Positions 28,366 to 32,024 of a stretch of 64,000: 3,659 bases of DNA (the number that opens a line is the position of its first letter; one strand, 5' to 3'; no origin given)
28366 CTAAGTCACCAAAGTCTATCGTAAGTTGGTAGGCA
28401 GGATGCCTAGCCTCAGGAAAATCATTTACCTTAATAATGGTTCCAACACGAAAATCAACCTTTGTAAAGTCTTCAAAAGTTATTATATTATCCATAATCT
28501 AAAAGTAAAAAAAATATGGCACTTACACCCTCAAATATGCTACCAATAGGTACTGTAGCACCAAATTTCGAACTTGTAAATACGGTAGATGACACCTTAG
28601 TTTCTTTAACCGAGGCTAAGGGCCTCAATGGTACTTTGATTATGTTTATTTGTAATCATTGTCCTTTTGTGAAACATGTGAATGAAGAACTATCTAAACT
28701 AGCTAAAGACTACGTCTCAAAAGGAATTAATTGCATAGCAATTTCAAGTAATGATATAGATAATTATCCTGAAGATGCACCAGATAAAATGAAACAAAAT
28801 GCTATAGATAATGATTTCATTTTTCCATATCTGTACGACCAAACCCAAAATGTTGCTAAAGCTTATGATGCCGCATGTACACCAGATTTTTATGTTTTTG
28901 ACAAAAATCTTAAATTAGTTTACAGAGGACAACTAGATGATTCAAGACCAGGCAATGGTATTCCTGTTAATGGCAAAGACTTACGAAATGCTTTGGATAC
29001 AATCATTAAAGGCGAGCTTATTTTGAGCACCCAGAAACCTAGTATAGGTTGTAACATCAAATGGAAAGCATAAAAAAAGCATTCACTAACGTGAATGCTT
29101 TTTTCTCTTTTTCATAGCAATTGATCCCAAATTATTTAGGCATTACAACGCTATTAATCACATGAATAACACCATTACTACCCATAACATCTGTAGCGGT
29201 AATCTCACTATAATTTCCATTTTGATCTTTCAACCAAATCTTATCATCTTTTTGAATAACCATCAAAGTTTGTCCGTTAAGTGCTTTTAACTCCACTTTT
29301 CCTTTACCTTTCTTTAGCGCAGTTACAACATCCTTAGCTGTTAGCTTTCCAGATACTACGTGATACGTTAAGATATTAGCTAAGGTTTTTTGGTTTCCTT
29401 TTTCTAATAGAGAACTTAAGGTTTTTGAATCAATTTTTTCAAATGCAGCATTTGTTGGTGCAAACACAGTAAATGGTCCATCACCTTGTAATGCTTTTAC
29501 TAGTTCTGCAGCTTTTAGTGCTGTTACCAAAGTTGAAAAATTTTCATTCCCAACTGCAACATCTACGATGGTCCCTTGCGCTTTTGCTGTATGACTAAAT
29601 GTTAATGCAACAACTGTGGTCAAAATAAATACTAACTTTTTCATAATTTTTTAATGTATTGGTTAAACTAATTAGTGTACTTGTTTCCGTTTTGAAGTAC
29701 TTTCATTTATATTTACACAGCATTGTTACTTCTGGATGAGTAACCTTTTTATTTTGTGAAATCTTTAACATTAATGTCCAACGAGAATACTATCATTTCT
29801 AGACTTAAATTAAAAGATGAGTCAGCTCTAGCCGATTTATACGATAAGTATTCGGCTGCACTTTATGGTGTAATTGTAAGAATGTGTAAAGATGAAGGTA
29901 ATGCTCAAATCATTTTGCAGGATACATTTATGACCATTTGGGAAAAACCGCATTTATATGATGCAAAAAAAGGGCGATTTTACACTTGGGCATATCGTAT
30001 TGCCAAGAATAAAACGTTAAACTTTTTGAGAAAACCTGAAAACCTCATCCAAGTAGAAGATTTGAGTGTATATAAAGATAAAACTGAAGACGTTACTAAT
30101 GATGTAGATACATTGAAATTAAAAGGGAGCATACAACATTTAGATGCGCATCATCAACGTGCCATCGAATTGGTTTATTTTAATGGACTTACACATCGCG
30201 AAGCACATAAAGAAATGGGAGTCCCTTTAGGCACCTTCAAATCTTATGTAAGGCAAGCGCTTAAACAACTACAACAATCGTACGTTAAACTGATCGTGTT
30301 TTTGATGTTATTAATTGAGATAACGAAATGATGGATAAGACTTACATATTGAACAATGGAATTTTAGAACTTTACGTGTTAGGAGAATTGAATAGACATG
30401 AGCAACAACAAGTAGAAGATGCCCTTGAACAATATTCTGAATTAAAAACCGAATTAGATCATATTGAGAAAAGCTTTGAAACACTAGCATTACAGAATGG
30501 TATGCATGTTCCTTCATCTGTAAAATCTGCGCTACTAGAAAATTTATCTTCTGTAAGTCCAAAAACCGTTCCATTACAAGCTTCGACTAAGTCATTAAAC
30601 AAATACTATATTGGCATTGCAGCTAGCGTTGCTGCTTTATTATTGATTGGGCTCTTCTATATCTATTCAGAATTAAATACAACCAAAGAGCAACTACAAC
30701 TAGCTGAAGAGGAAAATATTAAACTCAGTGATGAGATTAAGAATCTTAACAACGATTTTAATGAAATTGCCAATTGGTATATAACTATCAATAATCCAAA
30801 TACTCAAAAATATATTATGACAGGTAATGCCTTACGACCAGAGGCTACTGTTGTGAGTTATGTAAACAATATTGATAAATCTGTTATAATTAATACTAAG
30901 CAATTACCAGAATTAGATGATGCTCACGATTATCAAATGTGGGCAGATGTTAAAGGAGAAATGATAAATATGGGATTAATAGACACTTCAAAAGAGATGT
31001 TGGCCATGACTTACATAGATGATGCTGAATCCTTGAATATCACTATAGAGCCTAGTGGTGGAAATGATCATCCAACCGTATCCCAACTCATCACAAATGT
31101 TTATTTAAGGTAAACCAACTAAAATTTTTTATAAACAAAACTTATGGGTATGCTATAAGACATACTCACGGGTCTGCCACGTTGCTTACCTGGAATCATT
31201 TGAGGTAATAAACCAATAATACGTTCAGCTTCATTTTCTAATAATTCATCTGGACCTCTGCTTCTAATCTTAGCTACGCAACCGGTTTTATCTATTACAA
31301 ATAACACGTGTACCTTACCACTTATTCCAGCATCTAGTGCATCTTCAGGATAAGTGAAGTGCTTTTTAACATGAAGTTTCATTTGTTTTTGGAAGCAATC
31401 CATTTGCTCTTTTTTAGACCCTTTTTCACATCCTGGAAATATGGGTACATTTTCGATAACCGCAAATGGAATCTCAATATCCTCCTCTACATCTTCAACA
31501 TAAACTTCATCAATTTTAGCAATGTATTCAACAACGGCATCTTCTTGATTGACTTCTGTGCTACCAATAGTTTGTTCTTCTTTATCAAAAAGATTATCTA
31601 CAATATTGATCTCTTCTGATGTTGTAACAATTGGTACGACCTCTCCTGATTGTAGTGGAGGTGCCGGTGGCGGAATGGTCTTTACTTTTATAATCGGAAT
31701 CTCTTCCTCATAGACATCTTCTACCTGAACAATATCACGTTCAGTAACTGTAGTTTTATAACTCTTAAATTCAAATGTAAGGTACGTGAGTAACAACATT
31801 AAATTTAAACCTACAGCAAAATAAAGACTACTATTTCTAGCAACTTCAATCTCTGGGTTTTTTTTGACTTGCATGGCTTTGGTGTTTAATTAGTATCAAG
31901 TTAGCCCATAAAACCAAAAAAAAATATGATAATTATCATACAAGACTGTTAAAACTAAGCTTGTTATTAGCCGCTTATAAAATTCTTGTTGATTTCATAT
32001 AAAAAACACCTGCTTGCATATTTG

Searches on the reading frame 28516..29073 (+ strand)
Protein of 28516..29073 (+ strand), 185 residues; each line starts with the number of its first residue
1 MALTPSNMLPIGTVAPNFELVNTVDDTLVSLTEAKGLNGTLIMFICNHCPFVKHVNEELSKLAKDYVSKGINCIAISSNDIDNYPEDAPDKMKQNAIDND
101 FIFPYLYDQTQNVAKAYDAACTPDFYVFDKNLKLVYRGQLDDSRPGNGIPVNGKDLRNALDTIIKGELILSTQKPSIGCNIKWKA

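Call 64: search_protein_families(library=pfam, proteins=[window:28516-29073:+])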
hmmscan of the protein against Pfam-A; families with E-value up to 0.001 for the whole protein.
window:28516-29073:+ (185 aa): 4 families
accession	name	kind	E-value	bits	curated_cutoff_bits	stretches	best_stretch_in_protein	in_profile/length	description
PF00578.27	AhpC-TSA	-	3e-19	69.6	26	1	11-136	1-123/124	AhpC/TSA family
PF08534.16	Redoxin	-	3.7e-16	59.7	26.6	1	12-144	3-138/148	Redoxin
PF13905.12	Thioredoxin_8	-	1.9e-06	28.5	27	1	40-131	4-91/94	Thioredoxin-like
PF13098.12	Thioredoxin_2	-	6.5e-05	23.7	27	1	40-141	8-96/104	Thioredoxin-like domain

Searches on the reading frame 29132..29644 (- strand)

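Call 64: search_protein_families(library=pfam, proteins=[window:29132-29644:-])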
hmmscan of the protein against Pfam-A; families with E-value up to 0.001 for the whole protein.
window:29132-29644:- (170 aa): 1 family
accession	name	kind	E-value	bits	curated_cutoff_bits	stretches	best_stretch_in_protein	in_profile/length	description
PF02469.27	Fasciclin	-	4.2e-34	117.8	22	1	35-169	2-123/123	Fasciclin domain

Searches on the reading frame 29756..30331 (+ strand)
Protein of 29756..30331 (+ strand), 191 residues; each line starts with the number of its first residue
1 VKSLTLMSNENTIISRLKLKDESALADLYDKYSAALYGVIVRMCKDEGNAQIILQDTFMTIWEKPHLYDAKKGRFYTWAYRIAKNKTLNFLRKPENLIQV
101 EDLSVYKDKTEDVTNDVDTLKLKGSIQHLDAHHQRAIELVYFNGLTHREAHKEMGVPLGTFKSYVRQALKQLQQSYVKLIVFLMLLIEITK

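Call 64: search_protein_families(library=pfam, proteins=[window:29756-30331:+])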
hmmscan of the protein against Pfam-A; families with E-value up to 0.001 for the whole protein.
window:29756-30331:+ (191 aa): 3 families
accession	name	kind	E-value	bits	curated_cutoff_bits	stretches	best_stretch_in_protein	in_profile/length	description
PF04542.20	Sigma70_r2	-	1.1e-14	54.3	24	1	28-93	1-67/71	Sigma-70 region 2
PF08281.18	Sigma70_r4_2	-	2.1e-08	34.1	25.7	1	126-172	8-54/54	Sigma-70, region 4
PF04545.22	Sigma70_r4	-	9.6e-08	31.9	24.1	1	126-173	2-49/50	Sigma-70, region 4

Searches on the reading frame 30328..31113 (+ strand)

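Call 64: search_protein_families(library=pfam, proteins=[window:30328-31113:+])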
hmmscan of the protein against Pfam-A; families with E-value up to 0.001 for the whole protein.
window:30328-31113:+ (261 aa): 1 family
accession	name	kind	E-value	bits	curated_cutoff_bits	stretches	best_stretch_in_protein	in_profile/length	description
PF10099.14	RskA_C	-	2.7e-14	54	29.4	1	99-250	5-130/135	Anti-sigma-K factor rskA, C-terminal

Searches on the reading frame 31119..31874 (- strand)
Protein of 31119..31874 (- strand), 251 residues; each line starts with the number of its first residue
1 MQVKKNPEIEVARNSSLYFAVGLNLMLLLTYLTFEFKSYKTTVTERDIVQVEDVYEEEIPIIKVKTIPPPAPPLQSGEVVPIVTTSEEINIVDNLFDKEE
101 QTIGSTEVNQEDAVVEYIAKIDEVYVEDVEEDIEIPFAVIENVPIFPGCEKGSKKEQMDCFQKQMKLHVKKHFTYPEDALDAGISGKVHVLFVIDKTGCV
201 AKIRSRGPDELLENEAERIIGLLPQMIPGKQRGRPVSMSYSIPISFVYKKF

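Call 7: search_protein_families(library=pfam, proteins=[window:31119-31874:-])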
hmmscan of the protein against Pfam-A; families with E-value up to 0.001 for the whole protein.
window:31119-31874:- (251 aa): 1 family
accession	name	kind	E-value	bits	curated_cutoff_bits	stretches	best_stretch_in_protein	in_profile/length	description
PF03544.19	TonB_C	-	1.8e-13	51.2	24.6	1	172-247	2-78/79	Gram-negative bacterial TonB protein C-terminal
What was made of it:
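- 31119..31874 (-): TonB_C-domain protein (251 aa), a probable eighth target. Pfam TonB_C (call 7).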
